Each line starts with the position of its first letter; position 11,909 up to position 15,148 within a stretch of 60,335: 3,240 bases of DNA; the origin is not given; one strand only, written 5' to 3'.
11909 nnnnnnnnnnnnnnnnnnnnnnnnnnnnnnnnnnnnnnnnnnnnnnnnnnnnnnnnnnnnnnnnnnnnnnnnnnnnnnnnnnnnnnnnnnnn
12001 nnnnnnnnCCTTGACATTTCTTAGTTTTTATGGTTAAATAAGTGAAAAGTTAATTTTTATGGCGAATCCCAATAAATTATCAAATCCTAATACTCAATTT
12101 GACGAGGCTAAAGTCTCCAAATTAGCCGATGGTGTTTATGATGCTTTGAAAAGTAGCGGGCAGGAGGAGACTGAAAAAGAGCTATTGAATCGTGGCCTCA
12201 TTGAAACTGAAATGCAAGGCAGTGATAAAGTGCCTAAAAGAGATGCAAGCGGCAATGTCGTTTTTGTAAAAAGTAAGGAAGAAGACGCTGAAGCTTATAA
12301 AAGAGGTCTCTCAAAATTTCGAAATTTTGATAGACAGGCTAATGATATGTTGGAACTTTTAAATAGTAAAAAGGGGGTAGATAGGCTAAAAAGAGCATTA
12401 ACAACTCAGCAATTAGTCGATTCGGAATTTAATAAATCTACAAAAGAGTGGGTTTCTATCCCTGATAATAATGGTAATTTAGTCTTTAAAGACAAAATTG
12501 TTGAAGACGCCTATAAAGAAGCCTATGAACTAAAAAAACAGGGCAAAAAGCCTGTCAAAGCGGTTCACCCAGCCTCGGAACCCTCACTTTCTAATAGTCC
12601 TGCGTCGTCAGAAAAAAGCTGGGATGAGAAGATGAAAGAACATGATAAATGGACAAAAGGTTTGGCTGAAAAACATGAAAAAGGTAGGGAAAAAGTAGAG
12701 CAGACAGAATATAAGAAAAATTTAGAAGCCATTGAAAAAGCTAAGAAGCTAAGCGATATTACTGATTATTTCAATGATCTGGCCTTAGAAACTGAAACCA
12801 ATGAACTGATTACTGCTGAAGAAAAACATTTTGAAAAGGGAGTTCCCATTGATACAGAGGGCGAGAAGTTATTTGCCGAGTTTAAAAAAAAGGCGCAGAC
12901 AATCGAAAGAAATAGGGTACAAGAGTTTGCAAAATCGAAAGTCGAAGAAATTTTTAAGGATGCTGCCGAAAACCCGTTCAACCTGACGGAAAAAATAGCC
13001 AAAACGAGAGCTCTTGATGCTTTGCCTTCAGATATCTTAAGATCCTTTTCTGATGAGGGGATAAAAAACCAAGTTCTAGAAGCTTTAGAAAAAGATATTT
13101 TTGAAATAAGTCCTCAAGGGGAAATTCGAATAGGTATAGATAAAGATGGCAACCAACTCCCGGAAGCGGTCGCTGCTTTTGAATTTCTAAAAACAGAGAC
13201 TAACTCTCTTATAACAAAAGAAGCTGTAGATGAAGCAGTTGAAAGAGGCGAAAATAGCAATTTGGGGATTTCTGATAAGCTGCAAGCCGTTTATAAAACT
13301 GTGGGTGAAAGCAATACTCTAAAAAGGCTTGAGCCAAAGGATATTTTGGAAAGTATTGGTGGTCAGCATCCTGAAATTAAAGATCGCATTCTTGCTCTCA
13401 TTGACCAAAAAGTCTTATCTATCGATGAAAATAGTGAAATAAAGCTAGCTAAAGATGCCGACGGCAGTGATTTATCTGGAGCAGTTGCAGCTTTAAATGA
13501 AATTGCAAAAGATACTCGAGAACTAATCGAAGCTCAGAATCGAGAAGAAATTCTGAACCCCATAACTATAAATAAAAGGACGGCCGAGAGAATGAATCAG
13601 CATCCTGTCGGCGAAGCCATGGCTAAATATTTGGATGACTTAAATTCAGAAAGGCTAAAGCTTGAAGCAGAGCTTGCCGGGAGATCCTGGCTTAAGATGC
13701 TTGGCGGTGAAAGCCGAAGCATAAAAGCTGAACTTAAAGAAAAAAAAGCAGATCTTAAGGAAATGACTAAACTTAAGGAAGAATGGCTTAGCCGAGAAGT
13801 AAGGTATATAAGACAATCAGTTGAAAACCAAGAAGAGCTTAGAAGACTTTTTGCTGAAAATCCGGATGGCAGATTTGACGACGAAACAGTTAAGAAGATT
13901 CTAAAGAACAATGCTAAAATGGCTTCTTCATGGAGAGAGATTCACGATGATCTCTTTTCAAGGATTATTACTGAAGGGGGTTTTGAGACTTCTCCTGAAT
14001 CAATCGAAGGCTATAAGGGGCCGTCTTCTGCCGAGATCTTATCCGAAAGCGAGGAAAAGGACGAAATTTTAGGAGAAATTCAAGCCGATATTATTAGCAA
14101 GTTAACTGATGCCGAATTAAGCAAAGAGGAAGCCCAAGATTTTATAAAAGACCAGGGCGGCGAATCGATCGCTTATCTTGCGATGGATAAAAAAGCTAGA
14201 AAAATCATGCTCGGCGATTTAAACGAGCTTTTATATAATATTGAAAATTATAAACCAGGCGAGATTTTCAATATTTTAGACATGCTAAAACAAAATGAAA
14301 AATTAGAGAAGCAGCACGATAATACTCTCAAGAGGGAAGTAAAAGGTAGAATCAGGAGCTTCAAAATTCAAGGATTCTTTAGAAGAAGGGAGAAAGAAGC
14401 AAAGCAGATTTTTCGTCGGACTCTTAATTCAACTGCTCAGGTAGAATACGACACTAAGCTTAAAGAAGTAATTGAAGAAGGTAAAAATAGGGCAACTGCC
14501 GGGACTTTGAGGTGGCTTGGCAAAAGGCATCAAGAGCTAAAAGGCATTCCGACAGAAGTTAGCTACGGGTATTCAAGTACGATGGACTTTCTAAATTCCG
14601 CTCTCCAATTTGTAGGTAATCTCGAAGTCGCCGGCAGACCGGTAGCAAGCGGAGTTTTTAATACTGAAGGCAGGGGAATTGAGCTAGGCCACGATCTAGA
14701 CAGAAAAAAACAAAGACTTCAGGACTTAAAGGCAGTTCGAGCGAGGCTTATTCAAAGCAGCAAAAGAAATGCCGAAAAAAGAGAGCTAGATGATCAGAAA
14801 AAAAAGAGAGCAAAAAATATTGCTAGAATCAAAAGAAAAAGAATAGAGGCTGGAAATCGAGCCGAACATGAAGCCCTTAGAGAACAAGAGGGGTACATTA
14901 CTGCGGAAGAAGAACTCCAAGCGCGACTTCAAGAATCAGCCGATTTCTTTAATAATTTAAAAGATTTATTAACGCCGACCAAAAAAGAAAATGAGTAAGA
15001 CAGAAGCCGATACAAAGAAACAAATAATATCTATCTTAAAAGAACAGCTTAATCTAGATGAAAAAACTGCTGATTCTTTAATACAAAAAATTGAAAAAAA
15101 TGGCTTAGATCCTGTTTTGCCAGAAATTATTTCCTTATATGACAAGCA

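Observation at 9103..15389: Operon of an orphan TraD/VirD4-like membrane ATPase, a 979-aa coiled-coil protein and two acidic proteins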

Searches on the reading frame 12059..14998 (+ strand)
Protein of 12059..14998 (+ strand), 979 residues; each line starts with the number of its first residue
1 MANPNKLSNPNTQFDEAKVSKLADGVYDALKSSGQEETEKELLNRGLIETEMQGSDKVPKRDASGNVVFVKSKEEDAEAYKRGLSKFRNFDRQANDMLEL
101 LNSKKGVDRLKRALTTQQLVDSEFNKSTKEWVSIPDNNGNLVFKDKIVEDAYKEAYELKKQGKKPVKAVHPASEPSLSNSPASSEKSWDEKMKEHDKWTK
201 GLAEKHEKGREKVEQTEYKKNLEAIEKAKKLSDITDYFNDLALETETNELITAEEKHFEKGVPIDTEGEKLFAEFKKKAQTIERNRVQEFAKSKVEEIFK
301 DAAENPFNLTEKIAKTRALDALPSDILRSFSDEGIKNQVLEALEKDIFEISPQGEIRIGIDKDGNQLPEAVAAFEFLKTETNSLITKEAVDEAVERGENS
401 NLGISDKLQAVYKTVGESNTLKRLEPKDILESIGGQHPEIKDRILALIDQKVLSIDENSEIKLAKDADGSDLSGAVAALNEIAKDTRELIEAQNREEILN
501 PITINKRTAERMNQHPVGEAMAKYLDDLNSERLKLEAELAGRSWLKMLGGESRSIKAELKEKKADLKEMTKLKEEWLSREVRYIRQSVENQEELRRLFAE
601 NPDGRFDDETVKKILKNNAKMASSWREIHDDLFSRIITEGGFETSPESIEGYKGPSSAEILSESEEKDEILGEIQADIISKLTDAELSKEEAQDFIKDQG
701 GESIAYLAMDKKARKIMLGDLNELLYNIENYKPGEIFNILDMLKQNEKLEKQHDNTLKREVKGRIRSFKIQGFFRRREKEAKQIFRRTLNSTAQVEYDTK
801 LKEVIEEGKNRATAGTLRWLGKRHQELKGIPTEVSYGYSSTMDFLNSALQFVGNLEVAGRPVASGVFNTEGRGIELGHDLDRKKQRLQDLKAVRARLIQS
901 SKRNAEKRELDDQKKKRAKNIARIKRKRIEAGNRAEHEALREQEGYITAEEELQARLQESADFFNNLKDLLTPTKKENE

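Call 3: search_protein_families(library=pfam, proteins=[window:12059-14998:+], max_evalue=1)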
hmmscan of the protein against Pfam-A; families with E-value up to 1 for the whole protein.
window:12059-14998:+ (979 aa): 1 family
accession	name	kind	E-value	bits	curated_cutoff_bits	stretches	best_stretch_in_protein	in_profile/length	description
PF22560.2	GMT-wHTH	-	0.61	11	27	0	311-339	18-47/82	GMT-like wHTH domain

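Call 4: search_protein_families(library=ncbifam, proteins=[window:12059-14998:+], max_evalue=1)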
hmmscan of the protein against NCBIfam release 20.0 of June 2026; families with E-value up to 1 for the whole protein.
window:12059-14998:+ (979 aa): 0 families

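Call 5: search_protein_families(library=padloc, proteins=[window:12059-14998:+], max_evalue=1)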
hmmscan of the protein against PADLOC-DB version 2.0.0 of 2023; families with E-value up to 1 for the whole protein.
window:12059-14998:+ (979 aa): 0 families

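Call 15: find_homologous_proteins(query=window:12059-14998:+, max_evalue=0.001)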
Query window:12059-14998:+ (979 aa): 2 proteins with E <= 0.001 among 8000 candidates.
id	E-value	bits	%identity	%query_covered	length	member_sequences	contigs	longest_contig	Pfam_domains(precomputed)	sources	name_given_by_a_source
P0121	0.0e+0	1397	100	67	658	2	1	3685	-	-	-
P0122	0.0e+0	1150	75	74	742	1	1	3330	-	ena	-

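Call 39: find_encoding_contigs(protein=P0122, flank=10000, max_places=2)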
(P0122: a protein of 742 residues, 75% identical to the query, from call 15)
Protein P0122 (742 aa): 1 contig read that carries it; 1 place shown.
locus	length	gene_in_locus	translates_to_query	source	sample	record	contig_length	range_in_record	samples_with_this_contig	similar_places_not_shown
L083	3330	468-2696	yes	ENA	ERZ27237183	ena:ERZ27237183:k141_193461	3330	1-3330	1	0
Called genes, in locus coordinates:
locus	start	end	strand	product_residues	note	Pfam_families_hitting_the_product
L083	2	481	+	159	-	?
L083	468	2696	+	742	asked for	-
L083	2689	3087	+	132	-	-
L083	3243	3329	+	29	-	?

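Call 44: search_protein_representatives(protein=window:12059-14998:+)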
Query: 979 residues. Proteins with E-value up to 0.001 (for the whole library): 6; up to 1e-10: 4; up to 1e-30: 2. The best 6 are listed.
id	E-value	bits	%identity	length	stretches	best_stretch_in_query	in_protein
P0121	0.0e+00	1397.0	100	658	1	322-979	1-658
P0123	4.1e-52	194.0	35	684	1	388-858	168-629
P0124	6.9e-15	70.8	25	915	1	164-872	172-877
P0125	2.9e-11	58.8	25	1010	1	421-839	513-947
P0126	3.7e-08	48.6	23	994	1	427-926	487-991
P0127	7.0e-07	44.3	25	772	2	478-684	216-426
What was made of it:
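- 12059..14998 (+): Gene C: 979-aa acidic, K/E-rich, all-α orphan protein with no TM segment. The N-terminal ~190 aa are modelled at low confidence. The conserved core is aa ~420-870 (nt 13316-14668). A ~100-residue C-terminal helix (aa 872-971, nt 14672-14971) lies in a net-basic region. 6 hits among 1.84 billion representatives (call 44).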

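Call 49: find_encoding_contigs(protein=P0124, flank=8000, max_places=2)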
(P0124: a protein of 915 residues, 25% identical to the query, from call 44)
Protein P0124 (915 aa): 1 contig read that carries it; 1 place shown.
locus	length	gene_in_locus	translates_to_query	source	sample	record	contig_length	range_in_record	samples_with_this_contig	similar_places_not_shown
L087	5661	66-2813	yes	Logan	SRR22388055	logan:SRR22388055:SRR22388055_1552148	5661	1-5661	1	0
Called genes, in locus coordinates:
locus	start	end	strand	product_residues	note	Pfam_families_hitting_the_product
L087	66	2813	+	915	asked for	-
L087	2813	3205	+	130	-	-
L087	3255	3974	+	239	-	-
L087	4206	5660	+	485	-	?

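Call 50: find_encoding_contigs(protein=P0125, flank=8000, max_places=2)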
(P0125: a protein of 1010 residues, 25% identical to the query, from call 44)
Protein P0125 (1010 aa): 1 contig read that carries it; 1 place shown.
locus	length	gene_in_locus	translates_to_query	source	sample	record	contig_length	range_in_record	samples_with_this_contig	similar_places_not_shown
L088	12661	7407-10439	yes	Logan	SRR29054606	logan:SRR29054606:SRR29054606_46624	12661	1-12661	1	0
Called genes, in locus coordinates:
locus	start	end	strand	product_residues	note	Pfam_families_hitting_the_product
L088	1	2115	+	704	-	?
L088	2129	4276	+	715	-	PF12229:PG_binding_4 (weak), PF03734:YkuD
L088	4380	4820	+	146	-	-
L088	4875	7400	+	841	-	PF26449:DUF8128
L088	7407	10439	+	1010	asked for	-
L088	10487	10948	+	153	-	-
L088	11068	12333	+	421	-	PF22148:Fervidolysin_NPro-like, PF00082:Peptidase_S8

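Call 51: find_encoding_contigs(protein=P0123, flank=8000, max_places=2)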
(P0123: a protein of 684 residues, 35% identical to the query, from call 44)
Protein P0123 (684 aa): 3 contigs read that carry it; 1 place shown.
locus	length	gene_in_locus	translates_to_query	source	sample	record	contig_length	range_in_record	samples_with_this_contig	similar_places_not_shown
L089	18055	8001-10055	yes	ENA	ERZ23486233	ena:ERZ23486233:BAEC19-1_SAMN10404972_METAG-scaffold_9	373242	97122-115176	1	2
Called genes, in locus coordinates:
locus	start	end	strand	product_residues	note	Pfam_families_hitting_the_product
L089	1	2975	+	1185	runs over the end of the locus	PF27503:Rv3811_N, PF01510:Amidase_2, PF16158:N_BRCA1_IG (weak), PF08486:SpoIID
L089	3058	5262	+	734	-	PF00082:Peptidase_S8, PF14783:BBS2_Mid (faint)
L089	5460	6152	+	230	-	PF18912:DZR_2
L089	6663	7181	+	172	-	-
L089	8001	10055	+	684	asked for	-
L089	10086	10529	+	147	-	-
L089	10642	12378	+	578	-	PF05157:MshEN, PF00437:T2SSE, PF13401:AAA_22 (faint)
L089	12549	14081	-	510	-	PF13414:TPR_11 (weak), PF25060:ARM_TT21_2nd (weak), PF00515:TPR_1 (weak), PF07719:TPR_2 (weak), PF14559:TPR_19 (weak), PF00515:TPR_1 (weak), PF07719:TPR_2 (weak), PF00515:TPR_1, +22 more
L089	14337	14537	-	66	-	-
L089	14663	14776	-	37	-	-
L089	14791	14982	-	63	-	-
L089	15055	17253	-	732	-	PF00133:tRNA-synt_1, PF09334:tRNA-synt_1g, PF13603:tRNA-synt_1_2, PF09334:tRNA-synt_1g (weak), PF08264:Anticodon_1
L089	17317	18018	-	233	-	PF00702:Hydrolase, PF13419:HAD_2, PF13242:Hydrolase_like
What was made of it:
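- C/D occur away from B in L089 (call 51).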

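Call 63: search_solved_structures(query=A4, max_evalue=1)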
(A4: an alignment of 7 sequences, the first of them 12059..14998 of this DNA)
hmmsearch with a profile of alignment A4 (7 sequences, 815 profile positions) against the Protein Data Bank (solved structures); distinct sequences matched with E-value up to 1: 3.
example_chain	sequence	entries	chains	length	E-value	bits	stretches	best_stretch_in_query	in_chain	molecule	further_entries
9jkl_A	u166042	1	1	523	0.31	12.6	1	374-414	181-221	Lysine--tRNA ligase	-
9bh5_CF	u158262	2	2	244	0.4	12.2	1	106-170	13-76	Large ribosomal subunit protein uL30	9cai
5of3_B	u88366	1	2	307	0.46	12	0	384-413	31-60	DNA primase large subunit PriL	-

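Call 64: search_protein_families(library=pfam, alignment_id=A4, max_evalue=0.1)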
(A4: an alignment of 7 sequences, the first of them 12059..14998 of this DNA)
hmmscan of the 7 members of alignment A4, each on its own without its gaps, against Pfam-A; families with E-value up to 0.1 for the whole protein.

A. member 1, window:12059-14998:+ (979 aa): 0 families

B. families by the number of members that match (of 7 scanned): 2 families
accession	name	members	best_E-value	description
PF14947.12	HTH_45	1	0.016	Winged helix-turn-helix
PF25213.1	HVO_A0261_N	1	0.079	HVO_A0261 N-terminal domain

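Call 81: predict_structure(alignment_id=A4)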
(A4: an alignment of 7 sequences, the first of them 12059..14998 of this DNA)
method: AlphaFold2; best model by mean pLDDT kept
length: 979 residues; sequences in the alignment: 7
mean_pLDDT: 58.6   pTM: 0.38
mean pLDDT of the five models: 58.6, 56.3, 54.0, 53.1, 50.0
residues with pLDDT >= 90: 1; 70-90: 320; 50-70: 323; < 50: 335
segments of 3 or more residues with pLDDT < 50: 1-152, 154-156, 158-192, 260-264, 298-336, 351-356, 420-422, 791-793, 829-881, 971-979
pLDDT, mean of each block of 10 residues (from residue 1): 32 36 44 41 41 33 36 43 37 43 41 38 34 35 39 45 33 26 36 52 51 55 60 55 53 51 49 56 53 47 41 42 42 50 58 48 58 58 54 55 57 54 56 62 77 68 73 74 73 74 82 84 87 77 53 77 87 89 85 81 78 82 79 83 68 69 68 78 71 67 77 85 74 79 85 82 74 65 62 53 60 60 54 32 38 34 28 37 59 71 73 77 65 53 64 75 63 37
secondary structure, 60 per line:
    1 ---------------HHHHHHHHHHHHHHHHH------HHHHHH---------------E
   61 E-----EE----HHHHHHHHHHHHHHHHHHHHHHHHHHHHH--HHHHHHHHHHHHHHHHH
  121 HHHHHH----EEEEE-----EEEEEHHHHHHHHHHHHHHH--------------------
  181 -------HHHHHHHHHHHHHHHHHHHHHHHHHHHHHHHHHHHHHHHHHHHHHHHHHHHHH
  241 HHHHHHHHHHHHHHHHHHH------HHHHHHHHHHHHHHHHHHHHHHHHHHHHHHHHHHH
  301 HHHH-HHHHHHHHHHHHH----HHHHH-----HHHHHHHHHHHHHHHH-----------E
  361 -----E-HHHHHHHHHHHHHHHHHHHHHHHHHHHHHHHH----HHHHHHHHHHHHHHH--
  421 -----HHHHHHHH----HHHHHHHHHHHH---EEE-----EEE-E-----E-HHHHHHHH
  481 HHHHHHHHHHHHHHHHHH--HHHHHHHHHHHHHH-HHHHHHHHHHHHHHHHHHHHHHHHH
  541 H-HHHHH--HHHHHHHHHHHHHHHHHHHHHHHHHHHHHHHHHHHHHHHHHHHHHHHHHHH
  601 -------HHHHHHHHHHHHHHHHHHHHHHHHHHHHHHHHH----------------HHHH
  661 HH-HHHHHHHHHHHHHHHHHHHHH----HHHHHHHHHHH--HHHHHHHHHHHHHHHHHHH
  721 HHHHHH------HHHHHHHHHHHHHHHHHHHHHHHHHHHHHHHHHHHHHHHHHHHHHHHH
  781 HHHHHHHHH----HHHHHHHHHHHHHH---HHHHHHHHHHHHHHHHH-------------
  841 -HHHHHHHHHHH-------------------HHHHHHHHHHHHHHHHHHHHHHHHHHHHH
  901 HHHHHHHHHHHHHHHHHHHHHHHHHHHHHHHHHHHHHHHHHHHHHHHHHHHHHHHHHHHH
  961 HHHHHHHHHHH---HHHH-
elements in order (helices of 4 or more, strands of 3 or more residues): H16-32 H39-44 H73-101 H104-126 E131-135 E141-145 H146-160 H188-259 H266-304 H306-318 H323-327 H333-348 H368-399 H404-418 H426-433 H438-449 E453-455 E461-463 H473-498 H501-514 H516-541 H543-547 H550-600 H608-640 H657-662 H664-684 H689-699 H702-726 H733-789 H794-807 H811-827 H842-852 H872-971 H975-978
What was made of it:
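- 12059..14998 (+): AF2 model (call 81).
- Checked: The AlphaFold2 model (mean pLDDT 58.6) is almost all α-helix, with helices of 50-100 residues (call 81).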

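Call 86: fold_search(model_id=the predicted structure, library=pdb)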
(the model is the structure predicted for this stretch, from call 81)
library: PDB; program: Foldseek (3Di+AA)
matches with E <= 10: 221; with E <= 0.001: 0
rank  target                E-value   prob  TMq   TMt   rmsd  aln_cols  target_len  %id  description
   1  7sqc_C2               1.7e-01  0.13  0.09  0.07  75.7      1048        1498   12  Ciliary C1 central pair apparatus isolated from Chlamydomonas reinhardtii (released 2022-04-13)
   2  9hhl_e                2.2e-01  0.12  0.08  0.09  33.9       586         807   11  Structure of Dynein-Dynactin-NuMA-LIS1 (released 2025-12-03)
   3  6zbc_A                3.9e-01  0.09  0.07  0.11  33.8       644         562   11  Merozoite surface protein 1 (MSP-1) from Plasmodium falciparum, main conformation (released 2021-05-19)
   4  7sqc_C1               7.5e-01  0.03  0.05  0.04  83.8      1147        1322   11  Ciliary C1 central pair apparatus isolated from Chlamydomonas reinhardtii (released 2022-04-13)
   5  8iyj_A1               1.1e+00  0.11  0.08  0.19  55.6       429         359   12  Cryo-EM structure of the 48-nm repeat doublet microtubule from mouse sperm (released 2023-07-05)
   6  9n66_B                1.1e+00  0.10  0.07  0.12  27.7       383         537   10  Transporter associated with antigen processing (TAP) bound to ATP and ADP in the outward-facing open state (released 2025-09-03)
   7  7cbc_B                1.1e+00  0.09  0.06  0.18  34.3       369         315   17  Crystal structure of a de novo designed switch protein caging a hemagglutinin binder (released 2020-12-23)
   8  8to0_F                1.2e+00  0.15  0.08  0.21  43.7       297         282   12  48-nm repeating structure of doublets from mouse sperm flagella (released 2023-11-01)
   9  7sqc_1K               1.2e+00  0.09  0.08  0.19  55.8       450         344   13  Ciliary C1 central pair apparatus isolated from Chlamydomonas reinhardtii (released 2022-04-13)
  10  9cpb_6F               1.3e+00  0.07  0.07  0.14  53.8       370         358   14  Atomic model of bovine Fallopian tube cilia doublet microtubule (48-nm periodicity) (released 2024-10-30)
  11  8vp1_A                1.4e+00  0.16  0.09  0.15  28.7       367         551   11  Cryo-EM structure of the ABC transporter PCAT1 cysteine-free core bound with ATP (released 2024-10-30)
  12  3hah_B                1.4e+00  0.06  0.05  0.15  44.1       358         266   12  Crystal structure of human PACSIN1 F-BAR domain (C2 lattice) (released 2009-06-16)
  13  4k1n_A                1.4e+00  0.05  0.06  0.09  32.9       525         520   10  Crystal structure of full-length mouse alphaE-catenin (released 2013-05-01)
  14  8to0_g                1.4e+00  0.12  0.09  0.20  54.1       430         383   13  48-nm repeating structure of doublets from mouse sperm flagella (released 2023-11-01)
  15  7cbc_A                1.5e+00  0.08  0.07  0.18  33.2       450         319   16  Crystal structure of a de novo designed switch protein caging a hemagglutinin binder (released 2020-12-23)
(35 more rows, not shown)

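Call 93: search_dna_similar(query=window:12059-14998:+, collection=plasmids, mode=protein, max_evalue=0.001, max_rows=8)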
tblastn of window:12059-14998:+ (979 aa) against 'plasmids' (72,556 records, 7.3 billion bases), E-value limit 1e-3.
No match.
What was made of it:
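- Tried and rejected: Annotation of C. Pfam on all 7 family members, a PDB sequence profile, Foldseek against the PDB and tblastn against plasmids gave nothing significant (calls 63, 64, 86, 93).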

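Call 104: search_protein_families(library=pfam, proteins=[L087:3255-3974:+], max_evalue=0.001)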
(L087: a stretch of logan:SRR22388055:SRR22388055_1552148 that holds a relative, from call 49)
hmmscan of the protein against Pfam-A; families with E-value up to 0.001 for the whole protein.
L087:3255-3974:+ (239 aa): 0 families

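Call 105: find_encoding_contigs(protein=P0126, flank=8000, max_places=2)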
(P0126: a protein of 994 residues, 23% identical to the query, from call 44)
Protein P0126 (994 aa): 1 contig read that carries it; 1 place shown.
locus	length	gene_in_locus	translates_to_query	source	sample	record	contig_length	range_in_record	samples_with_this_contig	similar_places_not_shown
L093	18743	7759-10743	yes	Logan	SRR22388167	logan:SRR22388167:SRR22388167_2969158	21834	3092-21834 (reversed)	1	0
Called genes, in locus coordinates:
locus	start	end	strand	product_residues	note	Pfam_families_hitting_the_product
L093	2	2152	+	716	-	?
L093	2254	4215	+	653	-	PF12229:PG_binding_4, PF03734:YkuD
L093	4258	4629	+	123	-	PF05635:23S_rRNA_IVP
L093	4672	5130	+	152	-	-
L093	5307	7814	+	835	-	PF26449:DUF8128, PF01935:DUF87 (weak), PF10412:TrwB_AAD_bind (faint)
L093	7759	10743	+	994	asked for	-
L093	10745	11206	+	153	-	-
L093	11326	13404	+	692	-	PF02518:HATPase_c, PF00204:DNA_gyraseB, PF01751:Toprim, PF00986:DNA_gyraseB_C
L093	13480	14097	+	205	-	PF07973:tRNA_SAD (faint)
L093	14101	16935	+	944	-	PF00521:DNA_topoisoIV, PF03989:DNA_gyraseA_C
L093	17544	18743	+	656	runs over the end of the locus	PF13750:Big_3_3 (faint), PF19077:Big_13 (faint), PF22352:K319L-like_PKD (weak)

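Call 106: find_encoding_contigs(protein=P0127, flank=8000, max_places=2)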
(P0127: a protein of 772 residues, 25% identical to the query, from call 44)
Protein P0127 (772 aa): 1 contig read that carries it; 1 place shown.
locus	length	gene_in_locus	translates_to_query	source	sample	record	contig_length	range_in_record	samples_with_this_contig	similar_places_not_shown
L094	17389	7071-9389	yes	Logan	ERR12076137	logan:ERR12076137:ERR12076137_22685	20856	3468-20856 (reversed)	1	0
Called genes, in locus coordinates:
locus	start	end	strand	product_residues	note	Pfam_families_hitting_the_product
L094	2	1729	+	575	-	?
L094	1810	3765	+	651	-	PF12229:PG_binding_4 (weak), PF03734:YkuD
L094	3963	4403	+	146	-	-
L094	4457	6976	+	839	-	PF26449:DUF8128, PF02534:T4SS-DNA_transf, PF01935:DUF87 (faint)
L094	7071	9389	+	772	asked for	-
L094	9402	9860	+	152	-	-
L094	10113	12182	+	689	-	PF02518:HATPase_c, PF00204:DNA_gyraseB, PF01751:Toprim, PF00986:DNA_gyraseB_C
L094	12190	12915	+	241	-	PF00106:adh_short, PF08659:KR, PF13561:adh_short_C2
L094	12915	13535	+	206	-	-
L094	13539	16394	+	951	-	PF00521:DNA_topoisoIV, PF03989:DNA_gyraseA_C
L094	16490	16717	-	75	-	-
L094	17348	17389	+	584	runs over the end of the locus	PF19077:Big_13 (faint), PF22352:K319L-like_PKD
